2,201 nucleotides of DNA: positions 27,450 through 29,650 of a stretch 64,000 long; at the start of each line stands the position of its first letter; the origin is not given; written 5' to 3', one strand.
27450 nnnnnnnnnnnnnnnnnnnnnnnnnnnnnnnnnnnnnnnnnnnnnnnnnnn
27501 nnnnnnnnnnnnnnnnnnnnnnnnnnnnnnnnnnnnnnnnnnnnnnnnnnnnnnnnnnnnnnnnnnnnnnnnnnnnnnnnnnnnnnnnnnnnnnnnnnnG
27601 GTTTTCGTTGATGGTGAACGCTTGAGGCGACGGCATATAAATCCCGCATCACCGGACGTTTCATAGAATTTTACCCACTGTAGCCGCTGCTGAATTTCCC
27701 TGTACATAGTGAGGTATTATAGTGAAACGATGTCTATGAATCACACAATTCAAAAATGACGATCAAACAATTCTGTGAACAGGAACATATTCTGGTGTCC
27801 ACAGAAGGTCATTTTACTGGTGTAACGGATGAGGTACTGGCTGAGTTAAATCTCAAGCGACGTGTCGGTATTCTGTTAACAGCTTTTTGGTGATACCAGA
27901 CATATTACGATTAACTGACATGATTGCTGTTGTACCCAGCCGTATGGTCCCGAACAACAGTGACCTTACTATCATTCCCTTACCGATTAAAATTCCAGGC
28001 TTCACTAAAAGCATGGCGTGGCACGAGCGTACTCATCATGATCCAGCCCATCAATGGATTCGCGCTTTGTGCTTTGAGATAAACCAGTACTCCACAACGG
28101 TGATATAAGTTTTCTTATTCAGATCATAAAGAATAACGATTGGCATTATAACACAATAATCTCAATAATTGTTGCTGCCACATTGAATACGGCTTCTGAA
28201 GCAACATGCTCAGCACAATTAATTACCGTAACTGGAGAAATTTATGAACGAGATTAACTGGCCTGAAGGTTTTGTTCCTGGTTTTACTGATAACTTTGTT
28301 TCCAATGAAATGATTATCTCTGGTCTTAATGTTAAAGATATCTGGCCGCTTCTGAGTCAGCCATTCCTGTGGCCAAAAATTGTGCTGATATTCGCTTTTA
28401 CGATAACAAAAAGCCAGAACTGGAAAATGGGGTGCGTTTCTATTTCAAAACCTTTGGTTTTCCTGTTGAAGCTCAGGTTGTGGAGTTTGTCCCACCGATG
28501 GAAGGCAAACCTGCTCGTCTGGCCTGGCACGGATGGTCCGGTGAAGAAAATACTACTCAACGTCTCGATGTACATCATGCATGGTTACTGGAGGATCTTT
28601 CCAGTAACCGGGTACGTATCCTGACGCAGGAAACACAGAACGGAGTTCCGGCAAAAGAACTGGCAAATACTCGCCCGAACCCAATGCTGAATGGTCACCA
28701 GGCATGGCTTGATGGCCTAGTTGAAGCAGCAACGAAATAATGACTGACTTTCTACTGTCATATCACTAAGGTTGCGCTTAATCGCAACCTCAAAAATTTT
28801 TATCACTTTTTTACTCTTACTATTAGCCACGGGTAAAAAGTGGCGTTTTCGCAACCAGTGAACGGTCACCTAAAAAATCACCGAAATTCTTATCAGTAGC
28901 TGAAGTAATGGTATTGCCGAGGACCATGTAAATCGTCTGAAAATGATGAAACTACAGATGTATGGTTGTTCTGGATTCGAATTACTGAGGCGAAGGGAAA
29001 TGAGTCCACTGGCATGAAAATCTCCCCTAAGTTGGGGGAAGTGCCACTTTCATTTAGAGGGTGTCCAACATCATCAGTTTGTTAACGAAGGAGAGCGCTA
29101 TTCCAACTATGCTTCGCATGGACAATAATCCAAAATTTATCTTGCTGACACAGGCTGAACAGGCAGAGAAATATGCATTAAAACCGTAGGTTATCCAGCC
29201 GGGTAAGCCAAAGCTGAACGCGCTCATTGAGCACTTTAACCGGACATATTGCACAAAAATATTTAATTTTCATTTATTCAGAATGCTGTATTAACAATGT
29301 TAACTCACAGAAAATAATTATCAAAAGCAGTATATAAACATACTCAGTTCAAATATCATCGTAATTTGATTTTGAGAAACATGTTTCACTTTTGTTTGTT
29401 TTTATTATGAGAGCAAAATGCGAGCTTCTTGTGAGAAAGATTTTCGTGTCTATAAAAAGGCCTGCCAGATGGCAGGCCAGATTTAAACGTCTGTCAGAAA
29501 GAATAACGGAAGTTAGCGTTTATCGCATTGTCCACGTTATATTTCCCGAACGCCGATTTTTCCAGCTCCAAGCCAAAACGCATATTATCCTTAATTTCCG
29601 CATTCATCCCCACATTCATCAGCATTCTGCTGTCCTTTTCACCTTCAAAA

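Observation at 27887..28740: Decayed regulator fragment and split SRPBCC-like gene between IS debris and espC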

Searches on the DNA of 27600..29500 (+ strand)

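Call 4: search_dna_similar(query=window:27700-28800:+, collection=ecoli_genomes, mode=near, max_rows=30)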
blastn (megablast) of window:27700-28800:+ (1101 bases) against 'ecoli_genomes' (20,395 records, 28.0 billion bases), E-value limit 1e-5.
Records with a match: 243; places in all: 249; records where one place covers at least 80% of the query: 19.
Genomes with a match: 236 of 5426; with a place that covers at least 80% of the query: 19. Places per genome that has any: lowest 1, median 1, highest 3. On chromosomes: 206 places; on plasmids: 43.
Best place of each record, by identity: >=99% 22; 95-99% 80; 90-95% 141.
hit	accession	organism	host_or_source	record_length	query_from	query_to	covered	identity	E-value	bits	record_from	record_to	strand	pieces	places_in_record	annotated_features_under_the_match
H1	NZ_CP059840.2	Escherichia coli strain E2348/69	Homo sapiens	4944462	1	1101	100%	100.0%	0e+0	2034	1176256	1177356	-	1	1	SRPBCC family protein | type 2 periplasmic-binding domain-containing protein | integrase core domain-containing protein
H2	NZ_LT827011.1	Escherichia coli O127:H6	Homo sapiens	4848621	1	1101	100%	100.0%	0e+0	2034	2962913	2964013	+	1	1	SRPBCC domain-containing protein | hypothetical protein | integrase core domain-containing protein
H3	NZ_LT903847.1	Escherichia coli O127:H6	Homo sapiens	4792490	1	1101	100%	100.0%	0e+0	2034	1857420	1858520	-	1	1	SRPBCC domain-containing protein | hypothetical protein | integrase core domain-containing protein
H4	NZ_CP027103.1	Escherichia coli strain RM14723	dog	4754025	1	1101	100%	99.9%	0e+0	2028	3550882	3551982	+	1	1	SRPBCC domain-containing protein | hypothetical protein | integrase core domain-containing protein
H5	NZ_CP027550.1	Escherichia coli strain 2015C-4136CT1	Homo sapiens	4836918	1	1101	100%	99.9%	0e+0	2028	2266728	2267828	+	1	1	SRPBCC domain-containing protein | hypothetical protein | integrase core domain-containing protein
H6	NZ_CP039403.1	Escherichia coli strain 382634_2f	Homo sapiens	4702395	1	1101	100%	99.9%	0e+0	2028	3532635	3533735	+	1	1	SRPBCC domain-containing protein | hypothetical protein | integrase core domain-containing protein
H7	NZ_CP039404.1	Escherichia coli strain 377323_2f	Homo sapiens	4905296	1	1101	100%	99.9%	0e+0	2028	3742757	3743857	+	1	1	SRPBCC domain-containing protein | hypothetical protein | integrase core domain-containing protein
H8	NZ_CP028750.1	Escherichia coli strain A25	monkey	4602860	1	1101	100%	99.9%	0e+0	2028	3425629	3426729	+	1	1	SRPBCC domain-containing protein | hypothetical protein | integrase core domain-containing protein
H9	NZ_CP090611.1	Escherichia coli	pig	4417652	1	1101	100%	99.9%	0e+0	2028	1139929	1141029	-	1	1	SRPBCC domain-containing protein | hypothetical protein | integrase core domain-containing protein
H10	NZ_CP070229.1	Escherichia coli strain EC12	Homo sapiens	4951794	1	1101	100%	99.9%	0e+0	2028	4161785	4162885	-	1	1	SRPBCC family protein | type 2 periplasmic-binding domain-containing protein | integrase core domain-containing protein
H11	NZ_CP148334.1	Escherichia coli strain Z1323HEC0423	Homo sapiens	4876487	1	1101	100%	99.9%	0e+0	2028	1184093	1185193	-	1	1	SRPBCC domain-containing protein | hypothetical protein | integrase core domain-containing protein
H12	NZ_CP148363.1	Escherichia coli strain Z1323HEC0355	Homo sapiens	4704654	1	1101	100%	99.9%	0e+0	2028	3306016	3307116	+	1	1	SRPBCC domain-containing protein | hypothetical protein | integrase core domain-containing protein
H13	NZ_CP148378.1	Escherichia coli strain Z1323HEC0067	Homo sapiens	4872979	1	1101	100%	99.9%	0e+0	2028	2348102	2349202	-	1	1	SRPBCC domain-containing protein | hypothetical protein | integrase core domain-containing protein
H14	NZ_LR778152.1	Escherichia coli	water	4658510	1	1101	100%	99.9%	0e+0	2028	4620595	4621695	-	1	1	SRPBCC domain-containing protein | hypothetical protein | integrase core domain-containing protein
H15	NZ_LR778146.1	Escherichia coli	soil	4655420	1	1101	100%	99.9%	0e+0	2028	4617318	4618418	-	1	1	SRPBCC domain-containing protein | hypothetical protein | integrase core domain-containing protein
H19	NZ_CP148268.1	Escherichia coli strain Z1323PEC0014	Dog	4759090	1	1101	100%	99.8%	0e+0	2023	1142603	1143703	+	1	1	SRPBCC domain-containing protein | hypothetical protein | integrase core domain-containing protein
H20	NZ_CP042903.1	Escherichia coli strain CFSAN061761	missing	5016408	1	55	5%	94.5%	4e-13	86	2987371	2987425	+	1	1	IS481 family transposase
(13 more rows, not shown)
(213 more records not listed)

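Call 5: get_annotated_region(hit=H1, flank=6000)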
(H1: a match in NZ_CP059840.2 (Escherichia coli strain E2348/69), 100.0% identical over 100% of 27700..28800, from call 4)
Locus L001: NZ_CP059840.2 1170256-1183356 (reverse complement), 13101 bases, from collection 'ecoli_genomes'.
description: Escherichia coli strain E2348/69 chromosome, complete genome
organism: Escherichia coli strain E2348/69 (NCBI taxid 562)
replicon: chromosome; assembly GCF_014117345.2
host: Homo sapiens; source: stool; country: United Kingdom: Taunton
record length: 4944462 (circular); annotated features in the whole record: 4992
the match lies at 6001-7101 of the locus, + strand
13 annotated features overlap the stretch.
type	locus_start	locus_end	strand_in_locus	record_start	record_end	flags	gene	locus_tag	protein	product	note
CDS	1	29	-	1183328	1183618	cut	yfjF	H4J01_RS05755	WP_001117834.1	RnfH family protein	-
CDS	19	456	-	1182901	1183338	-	ratA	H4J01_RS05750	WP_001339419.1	type II toxin-antitoxin system toxin RatA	-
CDS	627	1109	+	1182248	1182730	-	smpB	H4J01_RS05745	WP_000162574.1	SsrA-binding protein SmpB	-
tmRNA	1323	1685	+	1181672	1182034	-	ssrA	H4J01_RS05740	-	transfer-messenger RNA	-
CDS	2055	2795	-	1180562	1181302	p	istB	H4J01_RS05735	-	IS21-like element helper ATPase IstB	internal stop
CDS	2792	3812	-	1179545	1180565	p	istA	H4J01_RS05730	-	IS21 family transposase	frameshifted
CDS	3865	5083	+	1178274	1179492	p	-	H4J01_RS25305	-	integrase domain-containing protein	frameshifted; internal stop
CDS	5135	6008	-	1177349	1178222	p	-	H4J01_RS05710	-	integrase core domain-containing protein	frameshifted; internal stop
CDS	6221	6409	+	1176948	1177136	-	-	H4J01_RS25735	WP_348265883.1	type 2 periplasmic-binding domain-containing protein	-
CDS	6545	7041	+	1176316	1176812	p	-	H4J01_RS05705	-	SRPBCC family protein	frameshifted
CDS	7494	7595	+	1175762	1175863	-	-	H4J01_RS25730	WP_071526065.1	integrase core domain-containing protein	-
CDS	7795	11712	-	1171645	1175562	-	espC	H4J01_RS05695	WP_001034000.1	serine protease autotransporter toxin EspC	-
CDS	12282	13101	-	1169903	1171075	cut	-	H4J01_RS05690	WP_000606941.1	EspG domain-containing protein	-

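Call 6: get_annotated_region(hit=H2, flank=3000)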
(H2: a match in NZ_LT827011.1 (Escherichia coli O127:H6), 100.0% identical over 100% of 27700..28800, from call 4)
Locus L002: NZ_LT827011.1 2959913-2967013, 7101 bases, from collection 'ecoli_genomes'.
description: Escherichia coli O127:H6 isolate EPEC E2348/69 variety 2 chromosome 1, complete sequence
organism: Escherichia coli O127:H6 (NCBI taxid 168807)
replicon: chromosome; assembly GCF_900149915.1
host: Homo sapiens; source: Sanger Centre via Imperial College; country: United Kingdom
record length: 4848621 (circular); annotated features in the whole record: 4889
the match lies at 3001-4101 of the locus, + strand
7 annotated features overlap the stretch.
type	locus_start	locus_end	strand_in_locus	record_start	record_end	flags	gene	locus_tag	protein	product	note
CDS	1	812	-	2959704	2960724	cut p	istA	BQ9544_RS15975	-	IS21 family transposase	frameshifted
CDS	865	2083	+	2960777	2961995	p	-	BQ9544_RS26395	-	integrase domain-containing protein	frameshifted; internal stop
CDS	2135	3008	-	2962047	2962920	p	-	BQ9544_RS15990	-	integrase core domain-containing protein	frameshifted; internal stop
CDS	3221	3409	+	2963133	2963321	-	-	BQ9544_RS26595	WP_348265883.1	hypothetical protein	-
CDS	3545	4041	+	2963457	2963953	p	-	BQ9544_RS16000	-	SRPBCC domain-containing protein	frameshifted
CDS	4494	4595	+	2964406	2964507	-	-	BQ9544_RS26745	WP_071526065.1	integrase core domain-containing protein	-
CDS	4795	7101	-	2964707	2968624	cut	espC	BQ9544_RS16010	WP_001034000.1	serine protease autotransporter toxin EspC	-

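Call 22: search_dna_similar(query=window:28741-29493:+, collection=ecoli_genomes, mode=near, rows=spread, max_rows=25)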
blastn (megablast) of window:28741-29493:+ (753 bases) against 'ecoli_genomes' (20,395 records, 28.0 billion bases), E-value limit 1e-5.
Records with a match: 44; places in all: 44; records where one place covers at least 80% of the query: 19.
Genomes with a match: 44 of 5426; with a place that covers at least 80% of the query: 19. Places per genome that has any: lowest 1, median 1, highest 1. On chromosomes: 37 places; on plasmids: 7.
Best place of each record, by identity: >=99% 21; 80-90% 23.
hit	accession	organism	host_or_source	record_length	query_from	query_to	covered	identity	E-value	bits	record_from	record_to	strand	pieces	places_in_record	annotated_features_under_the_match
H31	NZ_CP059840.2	Escherichia coli strain E2348/69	Homo sapiens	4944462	1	753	100%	100.0%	0e+0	1391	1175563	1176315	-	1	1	integrase core domain-containing protein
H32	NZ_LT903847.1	Escherichia coli O127:H6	Homo sapiens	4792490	1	753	100%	100.0%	0e+0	1391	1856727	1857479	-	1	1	integrase core domain-containing protein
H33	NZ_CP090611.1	Escherichia coli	pig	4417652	1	753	100%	99.7%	0e+0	1380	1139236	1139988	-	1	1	hypothetical protein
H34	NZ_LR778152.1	Escherichia coli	water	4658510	1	753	100%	99.7%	0e+0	1380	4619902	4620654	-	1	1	integrase core domain-containing protein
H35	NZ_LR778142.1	Escherichia coli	soil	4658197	1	753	100%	99.7%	0e+0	1380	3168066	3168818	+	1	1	integrase core domain-containing protein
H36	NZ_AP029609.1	Escherichia coli strain 2022H048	Homo sapiens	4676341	1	753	100%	99.7%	0e+0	1380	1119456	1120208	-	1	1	integrase core domain-containing protein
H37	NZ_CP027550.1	Escherichia coli strain 2015C-4136CT1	Homo sapiens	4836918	1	753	100%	99.7%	0e+0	1378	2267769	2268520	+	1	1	integrase core domain-containing protein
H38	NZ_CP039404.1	Escherichia coli strain 377323_2f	Homo sapiens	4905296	1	753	100%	99.7%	0e+0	1378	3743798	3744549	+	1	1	integrase core domain-containing protein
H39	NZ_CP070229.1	Escherichia coli strain EC12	Homo sapiens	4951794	1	753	100%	99.7%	0e+0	1378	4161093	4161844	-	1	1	integrase core domain-containing protein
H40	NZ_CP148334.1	Escherichia coli strain Z1323HEC0423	Homo sapiens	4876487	1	753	100%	99.7%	0e+0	1378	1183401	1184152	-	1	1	integrase core domain-containing protein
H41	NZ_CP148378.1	Escherichia coli strain Z1323HEC0067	Homo sapiens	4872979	1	753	100%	99.7%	0e+0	1378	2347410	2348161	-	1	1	integrase core domain-containing protein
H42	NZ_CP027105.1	Escherichia coli strain RM14721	dog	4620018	154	311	21%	82.4%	7e-29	137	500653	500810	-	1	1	ISL3 family transposase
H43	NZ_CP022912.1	Escherichia coli O6:H16 strain 2011EL-1370-2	Homo sapiens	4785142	154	311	21%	82.4%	7e-29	137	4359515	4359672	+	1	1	transposase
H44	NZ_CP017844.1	Escherichia coli strain FMU073332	Homo sapiens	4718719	154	311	21%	82.4%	7e-29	137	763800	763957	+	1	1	transposase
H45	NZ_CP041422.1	Escherichia coli strain STEC409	Diarrheal patient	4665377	154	311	21%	82.4%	7e-29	137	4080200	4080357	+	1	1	ISL3 family transposase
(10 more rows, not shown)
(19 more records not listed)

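Call 23: get_annotated_region(hit=H20, flank=1800)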
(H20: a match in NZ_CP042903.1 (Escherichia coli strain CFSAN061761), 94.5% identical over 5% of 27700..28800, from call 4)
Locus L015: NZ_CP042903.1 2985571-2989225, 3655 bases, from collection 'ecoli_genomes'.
description: Escherichia coli strain CFSAN061761 chromosome, complete genome
organism: Escherichia coli strain CFSAN061761 (NCBI taxid 562)
replicon: chromosome; assembly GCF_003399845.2
host: missing; source: raw milk cheese; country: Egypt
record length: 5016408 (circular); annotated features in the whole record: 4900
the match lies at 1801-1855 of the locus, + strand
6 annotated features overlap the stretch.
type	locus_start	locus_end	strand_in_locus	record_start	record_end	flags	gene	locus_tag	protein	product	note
CDS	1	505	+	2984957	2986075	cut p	-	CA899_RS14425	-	IS3 family transposase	frameshifted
CDS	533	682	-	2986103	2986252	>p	-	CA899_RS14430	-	transposase domain-containing protein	incomplete; partial in the middle of a contig; missing N-terminus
CDS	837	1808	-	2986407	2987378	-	-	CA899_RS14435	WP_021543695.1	IS481 family transposase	-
CDS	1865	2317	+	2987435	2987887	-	-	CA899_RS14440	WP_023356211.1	group II intron maturase-specific domain-containing protein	-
CDS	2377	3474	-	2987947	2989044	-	-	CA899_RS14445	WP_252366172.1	carbon-nitrogen hydrolase family protein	-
CDS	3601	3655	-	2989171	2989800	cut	-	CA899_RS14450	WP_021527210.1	ABC transporter ATP-binding protein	-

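Call 24: get_annotated_region(hit=H45, flank=2000)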
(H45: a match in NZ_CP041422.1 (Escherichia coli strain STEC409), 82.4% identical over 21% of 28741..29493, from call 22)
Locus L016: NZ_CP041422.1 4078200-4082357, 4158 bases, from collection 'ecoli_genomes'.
description: Escherichia coli strain STEC409 chromosome, complete genome
organism: Escherichia coli strain STEC409 (NCBI taxid 562)
replicon: chromosome; assembly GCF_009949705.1
host: -; source: Diarrheal patient; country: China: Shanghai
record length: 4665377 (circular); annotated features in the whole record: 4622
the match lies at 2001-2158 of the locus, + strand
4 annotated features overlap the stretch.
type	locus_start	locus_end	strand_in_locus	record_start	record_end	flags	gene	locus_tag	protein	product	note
CDS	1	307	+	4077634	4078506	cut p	-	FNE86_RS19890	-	phosphorothioated DNA-binding restriction endonuclease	internal stop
CDS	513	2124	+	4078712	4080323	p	-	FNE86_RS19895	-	ISL3 family transposase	frameshifted; internal stop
CDS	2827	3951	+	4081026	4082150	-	-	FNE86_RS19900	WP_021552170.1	DNA cytosine methyltransferase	-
CDS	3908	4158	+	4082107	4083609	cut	-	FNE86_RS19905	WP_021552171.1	hypothetical protein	-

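Call 33: search_dna_similar(query=window:27747-28760:+, collection=ecoli_genomes, mode=distant, rows=spread, max_rows=30)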
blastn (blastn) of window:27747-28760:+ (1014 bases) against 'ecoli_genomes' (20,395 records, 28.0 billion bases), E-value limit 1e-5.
Records with a match: 25; places in all: 27; records where one place covers at least 80% of the query: 22.
Genomes with a match: 25 of 5426; with a place that covers at least 80% of the query: 22. Places per genome that has any: lowest 1, median 1, highest 2. On chromosomes: 25 places; on plasmids: 2.
Best place of each record, by identity: >=99% 19; 80-90% 1; 60-80% 5.
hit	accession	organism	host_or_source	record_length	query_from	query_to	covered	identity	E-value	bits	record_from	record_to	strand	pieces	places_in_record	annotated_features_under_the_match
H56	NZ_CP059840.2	Escherichia coli strain E2348/69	Homo sapiens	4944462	1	1014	100%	100.0%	0e+0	1829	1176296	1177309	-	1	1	SRPBCC family protein | type 2 periplasmic-binding domain-containing protein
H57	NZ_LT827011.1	Escherichia coli O127:H6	Homo sapiens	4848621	1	1014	100%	100.0%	0e+0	1829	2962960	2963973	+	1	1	SRPBCC domain-containing protein | hypothetical protein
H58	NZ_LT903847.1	Escherichia coli O127:H6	Homo sapiens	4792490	1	1014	100%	100.0%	0e+0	1829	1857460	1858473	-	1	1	SRPBCC domain-containing protein | hypothetical protein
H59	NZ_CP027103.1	Escherichia coli strain RM14723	dog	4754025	1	1014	100%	99.9%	0e+0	1825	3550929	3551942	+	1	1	SRPBCC domain-containing protein | hypothetical protein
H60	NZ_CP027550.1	Escherichia coli strain 2015C-4136CT1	Homo sapiens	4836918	1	1014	100%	99.9%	0e+0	1825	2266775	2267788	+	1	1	SRPBCC domain-containing protein | hypothetical protein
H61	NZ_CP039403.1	Escherichia coli strain 382634_2f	Homo sapiens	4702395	1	1014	100%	99.9%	0e+0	1825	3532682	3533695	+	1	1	SRPBCC domain-containing protein | hypothetical protein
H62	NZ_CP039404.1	Escherichia coli strain 377323_2f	Homo sapiens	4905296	1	1014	100%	99.9%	0e+0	1825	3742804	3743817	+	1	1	SRPBCC domain-containing protein | hypothetical protein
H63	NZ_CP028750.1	Escherichia coli strain A25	monkey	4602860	1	1014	100%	99.9%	0e+0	1825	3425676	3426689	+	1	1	SRPBCC domain-containing protein | hypothetical protein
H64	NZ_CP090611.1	Escherichia coli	pig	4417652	1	1014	100%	99.9%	0e+0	1825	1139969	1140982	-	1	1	SRPBCC domain-containing protein | hypothetical protein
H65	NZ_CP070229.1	Escherichia coli strain EC12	Homo sapiens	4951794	1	1014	100%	99.9%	0e+0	1825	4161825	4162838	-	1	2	SRPBCC family protein | type 2 periplasmic-binding domain-containing protein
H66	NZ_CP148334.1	Escherichia coli strain Z1323HEC0423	Homo sapiens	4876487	1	1014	100%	99.9%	0e+0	1825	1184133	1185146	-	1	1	SRPBCC domain-containing protein | hypothetical protein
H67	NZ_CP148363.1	Escherichia coli strain Z1323HEC0355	Homo sapiens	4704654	1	1014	100%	99.9%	0e+0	1825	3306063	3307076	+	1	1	SRPBCC domain-containing protein | hypothetical protein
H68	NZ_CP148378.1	Escherichia coli strain Z1323HEC0067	Homo sapiens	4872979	1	1014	100%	99.9%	0e+0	1825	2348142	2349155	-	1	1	SRPBCC domain-containing protein | hypothetical protein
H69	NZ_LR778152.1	Escherichia coli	water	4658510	1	1014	100%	99.9%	0e+0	1825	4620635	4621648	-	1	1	SRPBCC domain-containing protein | hypothetical protein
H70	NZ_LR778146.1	Escherichia coli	soil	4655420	1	1014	100%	99.9%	0e+0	1825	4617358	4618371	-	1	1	SRPBCC domain-containing protein | hypothetical protein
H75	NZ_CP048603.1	Escherichia coli strain ChlosBP-23-1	Chlorocebus sabaeus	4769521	1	1005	99%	75.7%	0e+0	695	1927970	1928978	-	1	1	polyketide cyclase | LysR family transcriptional regulator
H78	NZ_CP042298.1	Escherichia coli strain RM9088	crow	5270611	514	1005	49%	80.8%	1e-127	467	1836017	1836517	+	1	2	polyketide cyclase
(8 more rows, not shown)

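Call 34: get_annotated_region(hit=H75, flank=7000)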
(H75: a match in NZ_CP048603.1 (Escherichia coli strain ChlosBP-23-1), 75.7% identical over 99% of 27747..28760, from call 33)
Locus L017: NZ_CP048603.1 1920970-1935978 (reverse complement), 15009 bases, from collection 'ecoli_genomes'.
description: Escherichia coli strain ChlosBP-23-1 chromosome, complete genome
organism: Escherichia coli strain ChlosBP-23-1 (NCBI taxid 562)
replicon: chromosome; assembly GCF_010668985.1
host: Chlorocebus sabaeus; source: stool; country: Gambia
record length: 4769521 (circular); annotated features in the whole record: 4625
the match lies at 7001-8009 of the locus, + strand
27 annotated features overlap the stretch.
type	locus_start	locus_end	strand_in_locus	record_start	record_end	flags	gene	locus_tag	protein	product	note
CDS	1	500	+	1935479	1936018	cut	-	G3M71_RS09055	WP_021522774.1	YfbU family protein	-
CDS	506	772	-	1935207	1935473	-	-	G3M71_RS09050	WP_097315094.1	hypothetical protein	-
CDS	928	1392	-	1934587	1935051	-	-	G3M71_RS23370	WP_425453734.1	lysis protein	-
CDS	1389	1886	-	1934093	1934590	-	rrrD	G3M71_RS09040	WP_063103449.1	lysozyme RrrD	-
CDS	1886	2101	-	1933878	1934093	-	-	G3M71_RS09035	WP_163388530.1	class II holin family protein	-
tRNA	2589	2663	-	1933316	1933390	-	-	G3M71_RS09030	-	tRNA-Gly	-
tRNA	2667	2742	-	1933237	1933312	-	-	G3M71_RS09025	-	tRNA-Thr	-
tRNA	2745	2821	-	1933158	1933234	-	-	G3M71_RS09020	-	tRNA-Lys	-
tRNA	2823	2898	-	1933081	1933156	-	-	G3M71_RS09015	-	tRNA-Ile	-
CDS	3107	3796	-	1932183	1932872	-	-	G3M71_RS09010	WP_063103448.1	bacteriophage antitermination protein Q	-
CDS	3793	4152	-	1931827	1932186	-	-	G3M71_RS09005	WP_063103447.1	RusA family crossover junction endodeoxyribonuclease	-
CDS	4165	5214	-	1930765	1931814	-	-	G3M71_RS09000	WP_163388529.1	DUF968 domain-containing protein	-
CDS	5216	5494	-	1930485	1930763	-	-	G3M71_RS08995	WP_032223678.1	hypothetical protein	-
CDS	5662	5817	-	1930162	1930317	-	hokD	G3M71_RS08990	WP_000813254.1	type I toxin-antitoxin system toxin HokD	-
CDS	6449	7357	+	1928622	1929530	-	-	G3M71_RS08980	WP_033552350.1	LysR family transcriptional regulator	-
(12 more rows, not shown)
